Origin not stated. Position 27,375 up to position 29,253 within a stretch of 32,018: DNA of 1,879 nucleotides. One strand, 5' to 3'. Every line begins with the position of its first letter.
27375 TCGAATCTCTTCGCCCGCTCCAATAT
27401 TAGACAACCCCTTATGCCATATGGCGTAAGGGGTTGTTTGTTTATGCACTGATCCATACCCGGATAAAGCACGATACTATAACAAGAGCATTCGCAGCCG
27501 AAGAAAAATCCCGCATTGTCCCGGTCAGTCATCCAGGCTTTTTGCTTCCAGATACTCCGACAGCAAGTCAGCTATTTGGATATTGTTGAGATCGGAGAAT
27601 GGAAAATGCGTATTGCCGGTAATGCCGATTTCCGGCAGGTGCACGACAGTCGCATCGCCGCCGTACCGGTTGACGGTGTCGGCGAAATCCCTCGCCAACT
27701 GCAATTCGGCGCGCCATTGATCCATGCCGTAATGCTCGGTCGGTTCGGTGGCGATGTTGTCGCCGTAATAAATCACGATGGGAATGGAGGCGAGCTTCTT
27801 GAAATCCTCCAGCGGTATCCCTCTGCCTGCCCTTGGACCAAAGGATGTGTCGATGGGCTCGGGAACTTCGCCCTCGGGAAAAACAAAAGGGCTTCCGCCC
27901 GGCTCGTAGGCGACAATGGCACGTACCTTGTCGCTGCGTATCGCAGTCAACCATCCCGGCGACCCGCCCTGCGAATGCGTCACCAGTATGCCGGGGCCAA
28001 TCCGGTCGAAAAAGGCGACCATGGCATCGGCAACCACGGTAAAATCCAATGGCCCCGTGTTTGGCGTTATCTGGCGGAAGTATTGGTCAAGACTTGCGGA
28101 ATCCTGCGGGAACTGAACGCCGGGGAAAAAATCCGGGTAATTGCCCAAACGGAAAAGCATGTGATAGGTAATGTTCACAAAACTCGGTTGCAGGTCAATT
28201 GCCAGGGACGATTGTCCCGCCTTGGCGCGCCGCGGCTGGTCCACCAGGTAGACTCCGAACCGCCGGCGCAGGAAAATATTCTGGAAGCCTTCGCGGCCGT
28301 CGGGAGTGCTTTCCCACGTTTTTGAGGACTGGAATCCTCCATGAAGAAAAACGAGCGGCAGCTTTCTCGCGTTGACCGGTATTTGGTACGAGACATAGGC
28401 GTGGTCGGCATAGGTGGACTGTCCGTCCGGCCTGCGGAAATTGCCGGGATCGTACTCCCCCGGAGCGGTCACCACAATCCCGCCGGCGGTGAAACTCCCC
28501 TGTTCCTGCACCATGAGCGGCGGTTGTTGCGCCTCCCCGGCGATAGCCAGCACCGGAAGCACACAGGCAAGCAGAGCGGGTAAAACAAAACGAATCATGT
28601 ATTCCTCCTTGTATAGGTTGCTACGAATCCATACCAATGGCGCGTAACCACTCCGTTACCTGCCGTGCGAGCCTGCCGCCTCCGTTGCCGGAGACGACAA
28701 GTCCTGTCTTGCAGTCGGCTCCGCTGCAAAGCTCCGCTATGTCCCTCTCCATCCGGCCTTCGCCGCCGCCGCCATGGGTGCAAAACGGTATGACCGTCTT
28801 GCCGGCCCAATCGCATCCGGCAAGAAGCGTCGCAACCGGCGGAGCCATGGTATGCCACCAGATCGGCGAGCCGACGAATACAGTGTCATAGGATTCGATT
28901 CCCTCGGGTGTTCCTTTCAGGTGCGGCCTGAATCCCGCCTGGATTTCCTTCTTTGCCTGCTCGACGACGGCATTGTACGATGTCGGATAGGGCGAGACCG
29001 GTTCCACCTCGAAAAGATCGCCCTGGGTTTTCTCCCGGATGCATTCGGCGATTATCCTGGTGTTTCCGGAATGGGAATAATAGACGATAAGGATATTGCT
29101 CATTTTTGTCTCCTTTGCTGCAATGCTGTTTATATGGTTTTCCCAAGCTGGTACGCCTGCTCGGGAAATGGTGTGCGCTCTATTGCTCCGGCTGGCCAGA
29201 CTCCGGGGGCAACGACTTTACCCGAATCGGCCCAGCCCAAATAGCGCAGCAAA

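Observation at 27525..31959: Cluster of six co-oriented genes downstream of tRNA-Gly encoding mostly exported redox and detoxification-type proteins, including a Tat-exported Isf-like flavoprotein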

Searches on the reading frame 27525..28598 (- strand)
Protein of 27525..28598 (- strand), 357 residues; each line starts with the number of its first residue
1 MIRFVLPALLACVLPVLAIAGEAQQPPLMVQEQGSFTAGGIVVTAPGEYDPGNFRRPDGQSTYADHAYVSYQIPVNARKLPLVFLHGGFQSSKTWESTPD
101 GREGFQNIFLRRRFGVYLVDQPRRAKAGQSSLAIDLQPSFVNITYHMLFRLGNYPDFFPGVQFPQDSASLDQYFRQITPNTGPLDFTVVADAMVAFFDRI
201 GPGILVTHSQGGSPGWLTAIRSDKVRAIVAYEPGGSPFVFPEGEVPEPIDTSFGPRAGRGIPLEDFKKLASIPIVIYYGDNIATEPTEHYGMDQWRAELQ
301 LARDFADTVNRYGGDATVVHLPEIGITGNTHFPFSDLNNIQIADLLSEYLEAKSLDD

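Call 4: search_protein_families(library=pfam, proteins=[window:27525-28598:-], max_evalue=0.01)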
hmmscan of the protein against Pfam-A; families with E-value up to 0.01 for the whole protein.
window:27525-28598:- (357 aa): 2 families
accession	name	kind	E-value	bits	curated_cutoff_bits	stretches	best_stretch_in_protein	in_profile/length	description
PF12697.13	Abhydrolase_6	-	4.2e-10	41.1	26.3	1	82-309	1-154/217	Alpha/beta hydrolase family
PF00561.26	Abhydrolase_1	-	0.0034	17.5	25.8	0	81-233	2-102/245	alpha/beta hydrolase fold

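Call 5: search_protein_families(library=ncbifam, proteins=[window:27525-28598:-], max_evalue=0.01)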
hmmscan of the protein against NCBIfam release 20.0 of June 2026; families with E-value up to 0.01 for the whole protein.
window:27525-28598:- (357 aa): 0 families

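Call 35: search_solved_structures(query=window:27525-28598:-, max_evalue=0.01)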
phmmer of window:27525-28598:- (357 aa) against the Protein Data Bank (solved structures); distinct sequences matched with E-value up to 0.01: 9.
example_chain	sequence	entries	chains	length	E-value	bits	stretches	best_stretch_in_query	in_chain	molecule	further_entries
4q34_A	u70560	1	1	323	1.2e-107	363.5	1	27-356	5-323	Uncharacterized protein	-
8goy_A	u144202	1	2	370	2.3e-63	217.9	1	27-356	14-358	Alpha/beta fold hydrolase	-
8iw8_A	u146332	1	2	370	2.9e-63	217.5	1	27-356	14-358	Alpha/beta fold hydrolase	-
8gol_A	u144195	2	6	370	3.4e-63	217.3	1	27-356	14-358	Alpha/beta fold hydrolase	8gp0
7yd2_A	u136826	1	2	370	6e-63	216.5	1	27-356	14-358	Alpha/beta fold hydrolase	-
7y0l_A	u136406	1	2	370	8.8e-63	215.9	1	27-356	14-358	Alpha/beta fold hydrolase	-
8ive_A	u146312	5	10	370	1.5e-61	211.9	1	27-356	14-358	Alpha/beta fold hydrolase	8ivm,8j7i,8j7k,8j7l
8ivh_A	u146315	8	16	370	2.2e-61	211.4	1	27-356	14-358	Alpha/beta fold hydrolase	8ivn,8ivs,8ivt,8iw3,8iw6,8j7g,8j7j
1qlw_A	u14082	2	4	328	3e-37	131.9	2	26-237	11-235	ESTERASE | CARBOXYLESTERASE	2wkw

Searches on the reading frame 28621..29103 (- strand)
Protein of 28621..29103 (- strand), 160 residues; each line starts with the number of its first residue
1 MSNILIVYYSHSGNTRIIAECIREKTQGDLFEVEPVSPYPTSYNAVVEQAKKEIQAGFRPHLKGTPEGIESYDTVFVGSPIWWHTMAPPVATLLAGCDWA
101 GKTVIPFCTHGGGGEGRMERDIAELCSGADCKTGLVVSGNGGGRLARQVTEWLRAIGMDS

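Call 4: search_protein_families(library=pfam, proteins=[window:28621-29103:-], max_evalue=0.01)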
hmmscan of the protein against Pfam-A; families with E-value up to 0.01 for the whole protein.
window:28621-29103:- (160 aa): 5 families
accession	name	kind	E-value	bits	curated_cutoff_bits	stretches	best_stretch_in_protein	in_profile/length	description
PF12682.12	Flavodoxin_4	-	2.1e-27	95.9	24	1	3-153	1-152/155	Flavodoxin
PF03358.20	FMN_red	-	1.1e-06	28.7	24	1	10-118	9-124/152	NADPH-dependent FMN reductase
PF12724.12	Flavodoxin_5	-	4.9e-06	27.4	27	1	5-47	1-48/145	Flavodoxin domain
PF12641.12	Flavodoxin_3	-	0.00048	20.4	27.5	0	5-43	1-41/160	Flavodoxin domain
PF00258.30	Flavodoxin_1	-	0.0026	18.4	25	1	6-49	1-42/143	Flavodoxin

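Call 5: search_protein_families(library=ncbifam, proteins=[window:28621-29103:-], max_evalue=0.01)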
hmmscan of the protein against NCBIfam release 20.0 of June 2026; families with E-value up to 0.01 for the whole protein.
window:28621-29103:- (160 aa): 11 families
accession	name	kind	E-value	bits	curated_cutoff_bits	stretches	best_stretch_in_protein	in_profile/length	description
NF005389.0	PRK06934.1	equivalog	5.7e-31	107.5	172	1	11-155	69-216/221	flavodoxin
NF005501.0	PRK07116.1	subfamily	1.2e-28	99.6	198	1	2-156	4-159/161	flavodoxin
TIGR01753.1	flav_short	equivalog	1.2e-05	25.8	123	1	4-34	1-31/140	flavodoxin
NF005216.0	PRK06703.1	subfamily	0.00025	21.1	127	1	1-34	1-34/151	flavodoxin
NF045594.1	flavodox_BilS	equivalog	0.00036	20.5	155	1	5-30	2-27/160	flavodoxin family protein BilS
NF038196.1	ferrodoxin_EFR1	subfamily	0.0012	18.9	75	0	6-35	1-30/242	EFR1 family ferrodoxin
NF002999.0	PRK03767.1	equivalog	0.0014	18.5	141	1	1-97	1-97/200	NAD(P)H:quinone oxidoreductase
TIGR01754.1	flav_RNR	hypoth_equivalog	0.0018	18.2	163.8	1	4-34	3-33/140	putative ribonucleotide reductase-associated flavodoxin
NF006736.0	PRK09267.1-2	equivalog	0.0036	17.1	202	0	1-35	1-35/161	flavodoxin FldA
NF004049.0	PRK05568.1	equivalog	0.0047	17.3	206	0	1-37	1-37/142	flavodoxin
NF006747.0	PRK09271.1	equivalog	0.005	16.6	104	0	3-34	2-33/160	flavodoxin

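Call 34: search_solved_structures(query=window:28621-29103:-, max_evalue=0.001)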
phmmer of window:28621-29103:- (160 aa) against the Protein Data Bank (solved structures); distinct sequences matched with E-value up to 0.001: 4.
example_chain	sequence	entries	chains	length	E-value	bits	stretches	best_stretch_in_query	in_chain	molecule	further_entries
3klb_A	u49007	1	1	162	4.6e-23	85.1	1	3-156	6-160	Putative Flavoprotein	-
4ici_A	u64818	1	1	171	3.5e-19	72.5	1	2-124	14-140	Putative flavoprotein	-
4j8p_A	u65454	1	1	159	9.1e-18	67.9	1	4-143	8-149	Flavodoxin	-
2mwm_A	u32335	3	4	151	4e-06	30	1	4-112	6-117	Putative trp repressor binding protein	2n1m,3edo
